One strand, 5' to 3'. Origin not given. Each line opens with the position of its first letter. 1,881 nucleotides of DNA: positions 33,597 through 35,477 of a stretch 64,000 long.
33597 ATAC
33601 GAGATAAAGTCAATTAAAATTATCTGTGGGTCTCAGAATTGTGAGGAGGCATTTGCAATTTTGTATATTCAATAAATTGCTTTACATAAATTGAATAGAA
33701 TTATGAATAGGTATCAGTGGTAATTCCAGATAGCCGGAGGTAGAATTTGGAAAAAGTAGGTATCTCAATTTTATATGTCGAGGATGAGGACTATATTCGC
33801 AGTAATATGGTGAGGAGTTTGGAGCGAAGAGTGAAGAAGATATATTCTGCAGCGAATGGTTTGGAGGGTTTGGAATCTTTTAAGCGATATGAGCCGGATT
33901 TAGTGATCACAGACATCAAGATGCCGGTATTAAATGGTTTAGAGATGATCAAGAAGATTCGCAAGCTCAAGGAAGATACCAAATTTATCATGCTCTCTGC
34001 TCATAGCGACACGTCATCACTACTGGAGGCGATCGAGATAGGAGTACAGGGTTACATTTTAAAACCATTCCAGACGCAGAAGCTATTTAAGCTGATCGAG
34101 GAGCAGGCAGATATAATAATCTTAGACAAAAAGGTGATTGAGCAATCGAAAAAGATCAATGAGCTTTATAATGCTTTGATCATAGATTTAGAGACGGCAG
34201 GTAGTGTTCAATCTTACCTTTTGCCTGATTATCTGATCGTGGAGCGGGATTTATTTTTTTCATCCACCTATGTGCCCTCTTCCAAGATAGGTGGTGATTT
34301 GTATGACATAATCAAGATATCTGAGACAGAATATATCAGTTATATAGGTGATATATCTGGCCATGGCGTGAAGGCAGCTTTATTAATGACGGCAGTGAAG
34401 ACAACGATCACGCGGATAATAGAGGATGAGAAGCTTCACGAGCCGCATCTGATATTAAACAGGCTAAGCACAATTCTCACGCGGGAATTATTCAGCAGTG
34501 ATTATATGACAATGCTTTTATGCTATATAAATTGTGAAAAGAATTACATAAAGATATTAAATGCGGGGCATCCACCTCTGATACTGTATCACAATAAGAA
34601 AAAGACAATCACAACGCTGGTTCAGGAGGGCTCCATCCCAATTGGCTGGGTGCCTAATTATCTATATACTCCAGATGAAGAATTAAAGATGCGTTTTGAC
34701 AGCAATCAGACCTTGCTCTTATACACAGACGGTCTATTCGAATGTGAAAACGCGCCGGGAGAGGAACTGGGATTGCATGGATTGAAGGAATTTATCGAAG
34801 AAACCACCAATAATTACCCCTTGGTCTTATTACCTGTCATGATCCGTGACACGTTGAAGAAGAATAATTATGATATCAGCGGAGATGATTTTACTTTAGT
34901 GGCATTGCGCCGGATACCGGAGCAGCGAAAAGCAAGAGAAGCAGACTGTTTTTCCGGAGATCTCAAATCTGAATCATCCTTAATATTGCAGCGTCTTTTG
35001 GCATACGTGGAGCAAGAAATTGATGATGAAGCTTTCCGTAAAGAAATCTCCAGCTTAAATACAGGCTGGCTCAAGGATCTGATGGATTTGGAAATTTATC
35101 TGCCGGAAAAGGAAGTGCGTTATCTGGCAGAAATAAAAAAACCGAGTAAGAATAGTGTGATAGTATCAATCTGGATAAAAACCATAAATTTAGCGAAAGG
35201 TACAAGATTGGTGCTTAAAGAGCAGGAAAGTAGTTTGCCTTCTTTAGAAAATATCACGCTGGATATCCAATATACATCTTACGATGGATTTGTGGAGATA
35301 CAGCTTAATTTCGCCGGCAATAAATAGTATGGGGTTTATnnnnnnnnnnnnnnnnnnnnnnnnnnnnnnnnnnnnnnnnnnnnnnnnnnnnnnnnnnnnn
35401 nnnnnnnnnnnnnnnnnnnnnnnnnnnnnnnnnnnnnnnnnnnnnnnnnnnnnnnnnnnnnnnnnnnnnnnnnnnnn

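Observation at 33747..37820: Kinase-less partner-switching operon wired directly to an HD-GYP c-di-GMP phosphodiesterase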

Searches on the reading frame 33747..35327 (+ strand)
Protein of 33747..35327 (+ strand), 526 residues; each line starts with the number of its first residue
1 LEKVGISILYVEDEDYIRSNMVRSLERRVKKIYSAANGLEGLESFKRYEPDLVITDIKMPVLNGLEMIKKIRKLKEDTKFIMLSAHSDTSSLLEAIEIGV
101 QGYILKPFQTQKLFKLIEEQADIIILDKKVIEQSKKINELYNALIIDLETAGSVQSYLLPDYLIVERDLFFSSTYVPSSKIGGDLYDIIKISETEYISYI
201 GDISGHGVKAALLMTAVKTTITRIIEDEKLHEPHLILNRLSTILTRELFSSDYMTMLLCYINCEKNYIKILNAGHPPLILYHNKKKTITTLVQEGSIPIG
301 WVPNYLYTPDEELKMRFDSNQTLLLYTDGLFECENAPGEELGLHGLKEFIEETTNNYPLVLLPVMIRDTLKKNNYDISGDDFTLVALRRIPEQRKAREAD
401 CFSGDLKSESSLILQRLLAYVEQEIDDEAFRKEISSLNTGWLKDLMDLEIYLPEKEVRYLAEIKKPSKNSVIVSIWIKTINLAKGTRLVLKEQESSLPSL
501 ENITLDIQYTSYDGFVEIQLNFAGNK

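Call 3: search_protein_families(library=pfam, proteins=[window:33747-35327:+], max_evalue=0.01)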
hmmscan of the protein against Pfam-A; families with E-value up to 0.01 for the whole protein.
window:33747-35327:+ (526 aa): 2 families
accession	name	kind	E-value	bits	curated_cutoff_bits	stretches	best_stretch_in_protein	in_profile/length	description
PF07228.17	SpoIIE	-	4.1e-35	121.9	25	1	194-389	3-191/192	Stage II sporulation protein E (SpoIIE)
PF00072.30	Response_reg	-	3.9e-27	95.1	30.2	1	8-117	1-110/111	Response regulator receiver domain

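Call 4: search_protein_families(library=ncbifam, proteins=[window:33747-35327:+], max_evalue=0.01)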
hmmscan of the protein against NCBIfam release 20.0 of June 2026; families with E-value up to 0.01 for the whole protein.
window:33747-35327:+ (526 aa): 100 families (the best 25 are shown)
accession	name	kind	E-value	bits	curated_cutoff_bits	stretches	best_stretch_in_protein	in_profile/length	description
NF045505.1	RR_RssB_Pseudo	equivalog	3.3e-35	121.9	700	1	1-340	1-346/394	two-component system response regulator RssB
NF007969.0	PRK10693.1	equivalog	4.4e-26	91.7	329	1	4-293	6-300/337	two-component system response regulator RssB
NF041733.1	resp_reg_CseB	equivalog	2.3e-21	76.3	350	1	7-117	2-111/228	two-component system response regulator CseB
NF041367.1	CheY_Halo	equivalog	3.3e-20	72.6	200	1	8-119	1-112/114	chemotaxis protein CheY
NF008469.0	PRK11361.1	equivalog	7.5e-20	71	714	1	7-141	6-140/461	acetoacetate metabolism transcriptional regulator AtoC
NF053512.1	nitric_RR_NosR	exception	2.8e-19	69.5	400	1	8-123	1-117/422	response regulator c-di-GMP phosphodiesterase, NosR family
NF045944.1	ResRegRpaBCyano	equivalog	7.8e-18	64.7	330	1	9-118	1-109/229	response regulator transcription factor RpaB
NF007935.0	PRK10651.1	equivalog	1.7e-17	63.3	250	1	6-121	7-124/216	two-component system response regulator NarL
TIGR01818.1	ntrC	equivalog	2.7e-17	62.7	558.6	1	8-119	1-112/463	nitrogen regulation protein NR(I)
NF040689.1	MtrAB_MtrA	equivalog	7.1e-17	61.5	300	1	9-117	2-109/219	MtrAB system response regulator MtrA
NF001965.0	PRK00742.1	subfamily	4.9e-16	58.9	293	1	6-113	4-114/357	chemotaxis-specific protein-glutamate methyltransferase CheB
NF047465.1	hybrid_HK_LvrA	exception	9.6e-16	57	1200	1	8-139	470-598/819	hybrid histidine kinase/response regulator LvrA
NF051850.1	RespRegRprY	equivalog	1.8e-15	57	370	1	6-118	5-117/234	response regulator transcription factor RprY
NF011896.0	PRK15369.1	equivalog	4.5e-15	55.8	242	1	6-119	4-119/211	two component system response regulator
NF052445.1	RespRegMctR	equivalog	6.5e-15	55.1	300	1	28-119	26-117/205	two-component system response regulator MctR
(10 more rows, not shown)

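Call 6: find_homologous_proteins(query=window:33747-35327:+)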
Query window:33747-35327:+ (526 aa): 700 proteins with E <= 0.001 among 8000 candidates; the best 120 are listed.
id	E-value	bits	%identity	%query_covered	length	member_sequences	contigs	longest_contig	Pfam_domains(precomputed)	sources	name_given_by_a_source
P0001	0.0e+0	1148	100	100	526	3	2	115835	PF00072.31,PF07228.18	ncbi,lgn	-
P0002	1.6e-217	741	66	98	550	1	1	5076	PF00072.31,PF07228.18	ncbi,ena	-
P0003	2.6e-212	724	64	99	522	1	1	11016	PF00072.31,PF07228.18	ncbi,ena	-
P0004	5.3e-208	710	63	99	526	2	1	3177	PF00072.31,PF07228.18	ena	-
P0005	3.4e-205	701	62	99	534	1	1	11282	PF00072.31,PF07228.18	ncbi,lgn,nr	ncbi:MAG: SpoIIE family protein phosphatase [Candidatus Cloacimonetes bacterium]|nr:SpoIIE family pr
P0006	3.5e-205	701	63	99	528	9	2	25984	PF00072.31,PF07228.18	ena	-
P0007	4.2e-205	700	62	99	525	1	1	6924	PF00072.31,PF07228.18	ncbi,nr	ncbi:MAG: SpoIIE family protein phosphatase [Candidatus Stygibacter frigidus]|nr:SpoIIE family prote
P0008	3.3e-203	694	62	99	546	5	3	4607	PF00072.31,PF07228.18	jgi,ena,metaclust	metaclust:\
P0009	5.8e-190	651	61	95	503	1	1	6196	PF00072.31,PF07228.18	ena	-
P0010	5.7e-183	627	58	99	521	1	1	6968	PF00072.31,PF07228.18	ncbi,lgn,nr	ncbi:MAG: SpoIIE family protein phosphatase [Candidatus Cloacimonetes bacterium]|nr:SpoIIE family pr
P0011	3.8e-179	615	60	90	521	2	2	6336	PF00072.31,PF07228.18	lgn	-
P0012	3.7e-177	608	55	100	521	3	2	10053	PF00072.31,PF07228.18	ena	-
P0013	4.3e-112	394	48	50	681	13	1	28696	PF08447.19,PF13581.13,PF00072.31,PF07228.18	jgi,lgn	jgi:PAS domain S-box-containing protein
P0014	9.0e-111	389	54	66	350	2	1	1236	PF07228.18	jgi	jgi:hypothetical protein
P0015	6.0e-106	373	42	59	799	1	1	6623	PF08447.19,PF13426.14,PF13188.14,PF13581.13,PF08448.17,PF00989.32,PF00072.31,PF07228.18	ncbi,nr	ncbi:MAG: PAS domain S-box protein [Candidatus Cloacimonadota bacterium]|nr:PAS domain S-box protein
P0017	3.5e-102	361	46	50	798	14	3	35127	PF08447.19,PF13426.14,PF13188.14,PF24820.2,PF13581.13,PF08448.17,PF00989.32,PF00072.31,PF07228.18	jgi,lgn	jgi:sigma-B regulation protein RsbU (phosphoserine phosphatase)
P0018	4.3e-102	361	47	48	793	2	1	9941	PF08447.19,PF13426.14,PF13188.14,PF13581.13,PF08448.17,PF00989.32,PF00072.31,PF07228.18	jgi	-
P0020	9.3e-100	353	38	72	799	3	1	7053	PF08447.19,PF13426.14,PF13188.14,PF13581.13,PF08448.17,PF00989.32,PF00072.31,PF07228.18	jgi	jgi:PAS domain S-box-containing protein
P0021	1.0e-99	353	46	48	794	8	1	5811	PF08447.19,PF13426.14,PF13188.14,PF13581.13,PF08448.17,PF00989.32,PF00072.31,PF07228.18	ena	-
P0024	3.3e-98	348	47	48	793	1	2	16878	PF08447.19,PF13426.14,PF13188.14,PF13581.13,PF08448.17,PF00989.32,PF00072.31,PF07228.18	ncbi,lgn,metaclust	metaclust:status=active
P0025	1.5e-95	339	45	49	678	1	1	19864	PF13426.14,PF13581.13,PF00072.31,PF07228.18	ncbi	-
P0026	3.6e-95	338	45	49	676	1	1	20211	PF13426.14,PF13581.13,PF00072.31,PF07228.18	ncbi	-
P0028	1.1e-92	330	46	51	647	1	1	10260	PF13426.14,PF13581.13,PF00072.31,PF07228.18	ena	-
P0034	1.1e-81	293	49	49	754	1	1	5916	PF08447.19,PF13426.14,PF13188.14,PF13581.13,PF08448.17,PF00989.32,PF00072.31,PF07228.18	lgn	-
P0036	9.8e-81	290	50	52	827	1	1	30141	PF13426.14,PF13188.14,PF01590.33,PF13581.13,PF00989.32,PF00072.31,PF07228.18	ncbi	-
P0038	4.3e-79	285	50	51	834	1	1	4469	PF08447.19,PF13426.14,PF13188.14,PF01590.33,PF13581.13,PF08448.17,PF00989.32,PF00072.31,PF07228.18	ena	-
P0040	1.9e-78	283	47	55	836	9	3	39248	PF08447.19,PF13426.14,PF13188.14,PF01590.33,PF13581.13,PF08448.17,PF00989.32,PF00072.31,PF07228.18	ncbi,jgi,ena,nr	ncbi:MAG: hypothetical protein DRH89_01370 [Candidatus Cloacimonadota bacterium]|nr:MAG: hypothetica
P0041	5.4e-78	281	47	52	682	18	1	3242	PF13581.13,PF07228.18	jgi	-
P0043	8.8e-78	281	50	51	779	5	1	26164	PF08447.19,PF13426.14,PF13188.14,PF13581.13,PF08448.17,PF00989.32,PF00072.31,PF07228.18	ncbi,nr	ncbi:MAG: PAS domain S-box protein [Candidatus Cloacimonetes bacterium]|nr:PAS domain S-box protein 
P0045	3.2e-77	279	49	50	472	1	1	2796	PF08447.19,PF13581.13,PF07228.18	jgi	jgi:serine phosphatase RsbU (regulator of sigma subunit)/anti-sigma regulatory factor (Ser/Thr prote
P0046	3.4e-77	279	47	57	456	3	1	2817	PF13581.13,PF07228.18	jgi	jgi:sigma-B regulation protein RsbU (phosphoserine phosphatase)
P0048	1.6e-76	276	49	51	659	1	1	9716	PF13581.13,PF07228.18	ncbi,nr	ncbi:MAG: SpoIIE family protein phosphatase [Candidatus Cloacimonadota bacterium]|nr:SpoIIE family p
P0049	2.4e-76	276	48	53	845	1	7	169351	PF13426.14,PF13188.14,PF13185.13,PF01590.33,PF13581.13,PF08448.17,PF00989.32,PF00072.31,PF07228.18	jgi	jgi:PAS domain S-box-containing protein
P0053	2.0e-75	273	47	55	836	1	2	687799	PF08447.19,PF13426.14,PF13188.14,PF01590.33,PF13581.13,PF08448.17,PF00989.32,PF00072.31,PF07228.18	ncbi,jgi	jgi:phosphoserine phosphatase RsbU/P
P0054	2.5e-75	272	46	55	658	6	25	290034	PF13581.13,PF07228.18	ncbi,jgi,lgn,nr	ncbi:MAG: phosphoserine phosphatase RsbU/P [Candidatus Cloacimonadota bacterium]|jgi:sigma-B regulat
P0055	2.6e-75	272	46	56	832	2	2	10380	PF08447.19,PF13426.14,PF13581.13,PF08448.17,PF00989.32,PF00072.31,PF07228.18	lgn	-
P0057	5.8e-75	271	50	53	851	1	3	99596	PF13426.14,PF13188.14,PF13581.13,PF08448.17,PF00989.32,PF00072.31,PF07228.18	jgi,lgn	jgi:PAS domain S-box-containing protein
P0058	6.3e-75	271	46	56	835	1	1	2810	PF08447.19,PF13426.14,PF13188.14,PF01590.33,PF13581.13,PF08448.17,PF00989.32,PF00072.31,PF07228.18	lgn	-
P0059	9.3e-75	271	39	68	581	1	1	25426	PF13581.13,PF00072.31,PF07228.18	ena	-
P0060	9.4e-75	271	45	58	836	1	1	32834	PF08447.19,PF13426.14,PF13188.14,PF13581.13,PF08448.17,PF00989.32,PF00072.31,PF07228.18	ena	-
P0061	1.0e-74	270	48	50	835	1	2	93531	PF08447.19,PF13426.14,PF13188.14,PF13581.13,PF08448.17,PF00989.32,PF00072.31,PF07228.18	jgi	jgi:phosphoserine phosphatase RsbU/P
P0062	3.0e-74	269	39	69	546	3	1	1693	PF13581.13,PF00072.31,PF07228.18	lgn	-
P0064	7.7e-74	268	48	53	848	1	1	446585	PF13426.14,PF13188.14,PF13581.13,PF08448.17,PF00989.32,PF00072.31,PF07228.18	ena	-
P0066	1.7e-73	266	48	49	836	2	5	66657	PF08447.19,PF13426.14,PF13188.14,PF13581.13,PF08448.17,PF00989.32,PF00072.31,PF07228.18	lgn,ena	-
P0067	2.3e-73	266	48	51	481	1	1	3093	PF01590.33,PF13581.13,PF07228.18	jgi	jgi:sigma-B regulation protein RsbU (phosphoserine phosphatase)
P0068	3.2e-73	266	47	51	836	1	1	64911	PF08447.19,PF13426.14,PF13188.14,PF01590.33,PF13581.13,PF08448.17,PF00989.32,PF00072.31,PF07228.18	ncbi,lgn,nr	ncbi:MAG: SpoIIE family protein phosphatase [Candidatus Cloacimonadales bacterium]|nr:SpoIIE family 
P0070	2.6e-72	262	35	81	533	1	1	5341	PF13581.13,PF00072.31,PF07228.18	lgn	-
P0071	3.3e-72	262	35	72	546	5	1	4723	PF13581.13,PF00072.31,PF07228.18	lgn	-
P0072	3.3e-72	262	44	55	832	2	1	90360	PF08447.19,PF13426.14,PF13188.14,PF13581.13,PF08448.17,PF00989.32,PF00072.31,PF07228.18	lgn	-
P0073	5.2e-71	258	45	54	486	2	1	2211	PF13581.13,PF07228.18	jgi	jgi:serine phosphatase RsbU (regulator of sigma subunit)/anti-sigma regulatory factor (Ser/Thr prote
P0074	9.7e-71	257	45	55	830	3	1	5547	PF08447.19,PF13426.14,PF13188.14,PF13581.13,PF08448.17,PF00989.32,PF00072.31,PF07228.18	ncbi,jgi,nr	ncbi:MAG TPA: SpoIIE family protein phosphatase [Candidatus Cloacimonadota bacterium]|nr:SpoIIE fami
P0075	2.6e-70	256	37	73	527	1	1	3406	PF13581.13,PF00072.31,PF07228.18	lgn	-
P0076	3.5e-70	255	37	66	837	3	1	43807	PF08447.19,PF13426.14,PF13185.13,PF13581.13,PF08448.17,PF00989.32,PF00072.31,PF07228.18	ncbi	-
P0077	7.1e-70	254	47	53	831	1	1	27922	PF08447.19,PF13426.14,PF13188.14,PF01590.33,PF13581.13,PF08448.17,PF00989.32,PF00072.31,PF07228.18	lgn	-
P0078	3.1e-69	252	43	50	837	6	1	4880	PF13426.14,PF13581.13,PF08448.17,PF00072.31,PF07228.18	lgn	-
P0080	4.2e-67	245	37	73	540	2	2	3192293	PF13581.13,PF02518.32,PF00072.31,PF07228.18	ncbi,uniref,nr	ncbi:response regulator [Sedimentisphaera salicampi]|uniref:Stalked cell differentiation-controlling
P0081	5.4e-67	245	36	72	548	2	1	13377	PF13581.13,PF00072.31,PF07228.18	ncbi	-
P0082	9.5e-67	244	34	74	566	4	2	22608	PF13581.13,PF00072.31,PF07228.18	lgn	-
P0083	2.4e-66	243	37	69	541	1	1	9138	PF13581.13,PF00072.31,PF07228.18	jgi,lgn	jgi:serine phosphatase RsbU (regulator of sigma subunit)/anti-sigma regulatory factor (Ser/Thr prote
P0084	2.6e-66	243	38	67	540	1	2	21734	PF13581.13,PF00072.31,PF07228.18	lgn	-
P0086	2.1e-65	240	38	69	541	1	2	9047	PF13581.13,PF00072.31,PF07228.18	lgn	-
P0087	1.3e-64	237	35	66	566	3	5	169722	PF13581.13,PF00072.31,PF07228.18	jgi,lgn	jgi:serine phosphatase RsbU (regulator of sigma subunit)/anti-sigma regulatory factor (Ser/Thr prote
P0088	5.0e-64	235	35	74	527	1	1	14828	PF13581.13,PF00072.31,PF07228.18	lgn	-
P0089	1.2e-63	234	35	73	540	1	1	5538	PF13581.13,PF00072.31,PF07228.18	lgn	-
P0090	5.9e-63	232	35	73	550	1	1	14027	PF13581.13,PF23198.2,PF00072.31,PF07228.18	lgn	-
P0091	2.9e-62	229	35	73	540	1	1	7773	PF13581.13,PF00072.31,PF07228.18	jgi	jgi:sigma-B regulation protein RsbU (phosphoserine phosphatase)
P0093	1.7e-61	227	39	56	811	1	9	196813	PF13426.14,PF13581.13,PF08448.17,PF00989.32,PF00072.31,PF07228.18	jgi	jgi:PAS domain S-box-containing protein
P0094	2.8e-61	226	36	69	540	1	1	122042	PF13581.13,PF23198.2,PF00072.31,PF07228.18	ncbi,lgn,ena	-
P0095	2.1e-60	223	33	73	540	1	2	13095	PF13581.13,PF00072.31,PF07228.18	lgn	-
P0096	6.3e-60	222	32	84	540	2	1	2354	PF13581.13,PF00072.31,PF07228.18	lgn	-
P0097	7.2e-60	221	33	79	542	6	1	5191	PF13581.13,PF00072.31,PF07228.18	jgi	-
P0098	5.0e-59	219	39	59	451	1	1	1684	PF13581.13,PF00072.31,PF07228.18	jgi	-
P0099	1.5e-58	217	35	72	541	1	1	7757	PF13581.13,PF23198.2,PF00072.31,PF07228.18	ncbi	-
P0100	7.3e-58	215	35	67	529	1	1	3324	PF13581.13,PF00072.31,PF07228.18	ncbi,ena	-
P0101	1.1e-57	214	35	72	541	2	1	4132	PF13581.13,PF23198.2,PF00072.31,PF07228.18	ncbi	-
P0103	2.1e-57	213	40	50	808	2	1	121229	PF13581.13,PF07228.18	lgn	-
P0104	1.3e-56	211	33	73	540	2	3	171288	PF13581.13,PF23198.2,PF00072.31,PF07228.18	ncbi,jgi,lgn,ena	-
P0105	4.2e-56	209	33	63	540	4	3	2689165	PF13581.13,PF23198.2,PF00072.31,PF07228.18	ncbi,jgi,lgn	jgi:sigma-B regulation protein RsbU (phosphoserine phosphatase)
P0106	5.6e-55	205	37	50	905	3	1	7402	PF01590.33,PF13581.13,PF07228.18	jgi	jgi:phosphoserine phosphatase RsbU/P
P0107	2.3e-54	203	40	54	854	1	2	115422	PF13426.14,PF01590.33,PF13581.13,PF08448.17,PF07228.18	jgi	jgi:phosphoserine phosphatase RsbU/P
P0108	2.9e-54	203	41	51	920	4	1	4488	PF00672.31,PF13581.13,PF07228.18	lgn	-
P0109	3.1e-54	203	39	55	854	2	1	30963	PF13426.14,PF13581.13,PF07228.18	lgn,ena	-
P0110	4.2e-50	189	37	55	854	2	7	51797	PF13426.14,PF01590.33,PF13581.13,PF08448.17,PF07228.18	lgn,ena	-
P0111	3.1e-43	167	38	44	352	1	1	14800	PF13581.13,PF07228.18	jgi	-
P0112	4.3e-41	160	29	67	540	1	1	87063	PF13581.13,PF00072.31,PF07228.18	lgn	-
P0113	2.4e-38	150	28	74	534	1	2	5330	PF13581.13,PF00072.31,PF07228.18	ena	-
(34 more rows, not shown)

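Call 12: find_related_loci(query=A1, collection=genome_contigs, flank=7000)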
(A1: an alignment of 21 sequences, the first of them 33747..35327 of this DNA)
Query A1 (526 aa) in genome_contigs; peptide patterns used: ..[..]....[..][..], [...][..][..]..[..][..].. (x = any residue, [..] = any of these).
517 stretches matched a pattern; 433 encode a relative of the query (tblastn E <= 1e-3); the best 80 are kept; 79 distinct loci.
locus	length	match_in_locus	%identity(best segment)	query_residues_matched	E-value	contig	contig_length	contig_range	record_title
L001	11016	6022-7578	64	1-520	0e+0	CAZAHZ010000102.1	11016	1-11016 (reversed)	MAG TPA_asm: uncultured Candidatus Cloacimonadota bacterium isolate SRP178699_co2_176 genome assembly, contig: NODE_5744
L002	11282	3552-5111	62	1-521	0e+0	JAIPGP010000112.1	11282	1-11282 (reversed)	MAG: Candidatus Cloacimonadota bacterium isolate Tobar13.5m-G52 Tobar13-5m-C6569, whole genome shotgun sequence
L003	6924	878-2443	62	1-523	0e+0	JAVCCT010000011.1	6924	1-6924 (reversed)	MAG: Candidatus Stygibacter frigidus isolate MAG_3300035698_198 Ga0374944_282945, whole genome shotgun sequence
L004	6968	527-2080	58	1-522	0e+0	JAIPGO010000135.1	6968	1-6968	MAG: Candidatus Cloacimonadota bacterium isolate Tobar13.5m-G51 Tobar13-5m-C11514, whole genome shotgun sequence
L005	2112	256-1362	42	35-411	3e-88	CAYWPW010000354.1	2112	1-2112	MAG TPA_asm: uncultured Candidatus Cloacimonadota bacterium isolate binchicken_co47_198 genome assembly, contig: NODE_46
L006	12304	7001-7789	51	136-397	5e-83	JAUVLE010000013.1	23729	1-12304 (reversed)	MAG: Candidatus Cloacimonadota bacterium isolate CSMAG_498 CSMAG_498_k141_373371_length_23729_cov_9.0000, whole genome s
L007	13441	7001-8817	41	32-407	3e-82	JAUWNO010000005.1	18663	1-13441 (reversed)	MAG: Armatimonadota bacterium isolate CSMAG_2426 CSMAG_2426_k141_191212_length_18663_cov_9.9203, whole genome shotgun se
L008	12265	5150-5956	49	135-402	5e-82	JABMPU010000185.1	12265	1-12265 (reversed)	MAG: Armatimonadota bacterium isolate bin.262 k141_6305400, whole genome shotgun sequence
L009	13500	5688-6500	50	123-389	3e-82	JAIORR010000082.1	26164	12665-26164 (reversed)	MAG: Candidatus Cloacimonadota bacterium isolate SMBSF23 20074_Bin_4_contigs_1_c_000000000211, whole genome shotgun sequ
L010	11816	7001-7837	47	129-402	9e-82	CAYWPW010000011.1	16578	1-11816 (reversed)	MAG TPA_asm: uncultured Candidatus Cloacimonadota bacterium isolate binchicken_co47_198 genome assembly, contig: NODE_24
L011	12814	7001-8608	48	1-396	2e-81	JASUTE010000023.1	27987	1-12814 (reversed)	MAG: Candidatus Cloacimonadota bacterium isolate DJKA99_ANT-F21_bin.36 scaffold_445, whole genome shotgun sequence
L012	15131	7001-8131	39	8-389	3e-81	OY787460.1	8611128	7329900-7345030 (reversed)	MAG: Victivallales bacterium isolate c43507a4-3b0a-454f-a213-a96987c4837a genome assembly, chromosome: 1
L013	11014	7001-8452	36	34-520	1e-80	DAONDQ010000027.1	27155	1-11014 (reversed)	MAG TPA_asm: Candidatus Cloacimonadota bacterium isolate AMR_MDS_3891 NODE_1773_length_27155_cov_4.800775, whole genome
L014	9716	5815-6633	49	130-398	3e-80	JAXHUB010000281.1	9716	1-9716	MAG: Candidatus Cloacimonadota bacterium isolate MAG40_tar_biofilm MAG40_281, whole genome shotgun sequence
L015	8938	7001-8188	39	4-389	4e-80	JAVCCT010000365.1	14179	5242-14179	MAG: Candidatus Stygibacter frigidus isolate MAG_3300035698_198 Ga0374944_282893, whole genome shotgun sequence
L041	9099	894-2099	34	6-395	1e-71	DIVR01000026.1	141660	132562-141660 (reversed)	MAG TPA_asm: bacterium UBP4_UBA6127 isolate UBA6127 UBA6127_contig_19178, whole genome shotgun sequence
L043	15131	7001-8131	35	8-388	6e-71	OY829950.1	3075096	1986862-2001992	MAG: Candidatus Cloacimonadales bacterium isolate 55f7dba2-411d-4d06-9fab-9545568f0b98 genome assembly, chromosome: 1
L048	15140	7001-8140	34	7-390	2e-66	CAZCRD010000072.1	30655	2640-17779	MAG TPA_asm: uncultured Candidatus Cloacimonadota bacterium isolate SRP067234_co1_345 genome assembly, contig: k99_18599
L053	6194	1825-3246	30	6-477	3e-65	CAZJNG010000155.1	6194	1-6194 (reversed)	MAG TPA_asm: uncultured Candidatus Cloacimonadota bacterium isolate SRP241326_co2_295 genome assembly, contig: NODE_1489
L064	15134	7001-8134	35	8-389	8e-63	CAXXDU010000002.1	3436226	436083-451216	MAG: Candidatus Cloacimonadaceae bacterium isolate aeeb7bac-a74c-40d2-9812-888eaa756e75 genome assembly, contig: contig_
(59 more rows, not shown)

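Call 23: find_encoding_contigs(protein=P0006, flank=6000, max_places=2)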
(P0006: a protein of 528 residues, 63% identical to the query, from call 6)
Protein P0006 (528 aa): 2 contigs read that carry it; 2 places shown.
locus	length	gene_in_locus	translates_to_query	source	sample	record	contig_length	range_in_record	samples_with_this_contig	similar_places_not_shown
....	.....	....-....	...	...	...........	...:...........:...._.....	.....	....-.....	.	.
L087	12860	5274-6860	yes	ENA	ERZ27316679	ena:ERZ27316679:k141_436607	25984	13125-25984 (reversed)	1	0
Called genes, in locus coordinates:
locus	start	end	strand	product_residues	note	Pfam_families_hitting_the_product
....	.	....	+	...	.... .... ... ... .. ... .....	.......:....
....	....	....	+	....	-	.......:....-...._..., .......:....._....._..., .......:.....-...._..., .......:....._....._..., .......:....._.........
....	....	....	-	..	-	-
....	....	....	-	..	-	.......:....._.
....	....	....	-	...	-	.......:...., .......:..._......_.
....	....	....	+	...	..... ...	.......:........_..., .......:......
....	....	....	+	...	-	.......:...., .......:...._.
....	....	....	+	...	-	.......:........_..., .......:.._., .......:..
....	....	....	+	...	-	-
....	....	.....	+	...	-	-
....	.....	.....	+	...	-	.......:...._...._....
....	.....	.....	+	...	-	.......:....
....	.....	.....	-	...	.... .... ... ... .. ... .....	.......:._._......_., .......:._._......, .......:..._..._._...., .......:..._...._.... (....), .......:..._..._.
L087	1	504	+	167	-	?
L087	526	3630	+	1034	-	PF22907:Ams1-like_1st, PF01074:Glyco_hydro_38N, PF09261:Alpha-mann_mid, PF07748:Glyco_hydro_38C, PF17677:Glyco_hydro38C2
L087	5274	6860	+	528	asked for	PF00072:Response_reg, PF07228:SpoIIE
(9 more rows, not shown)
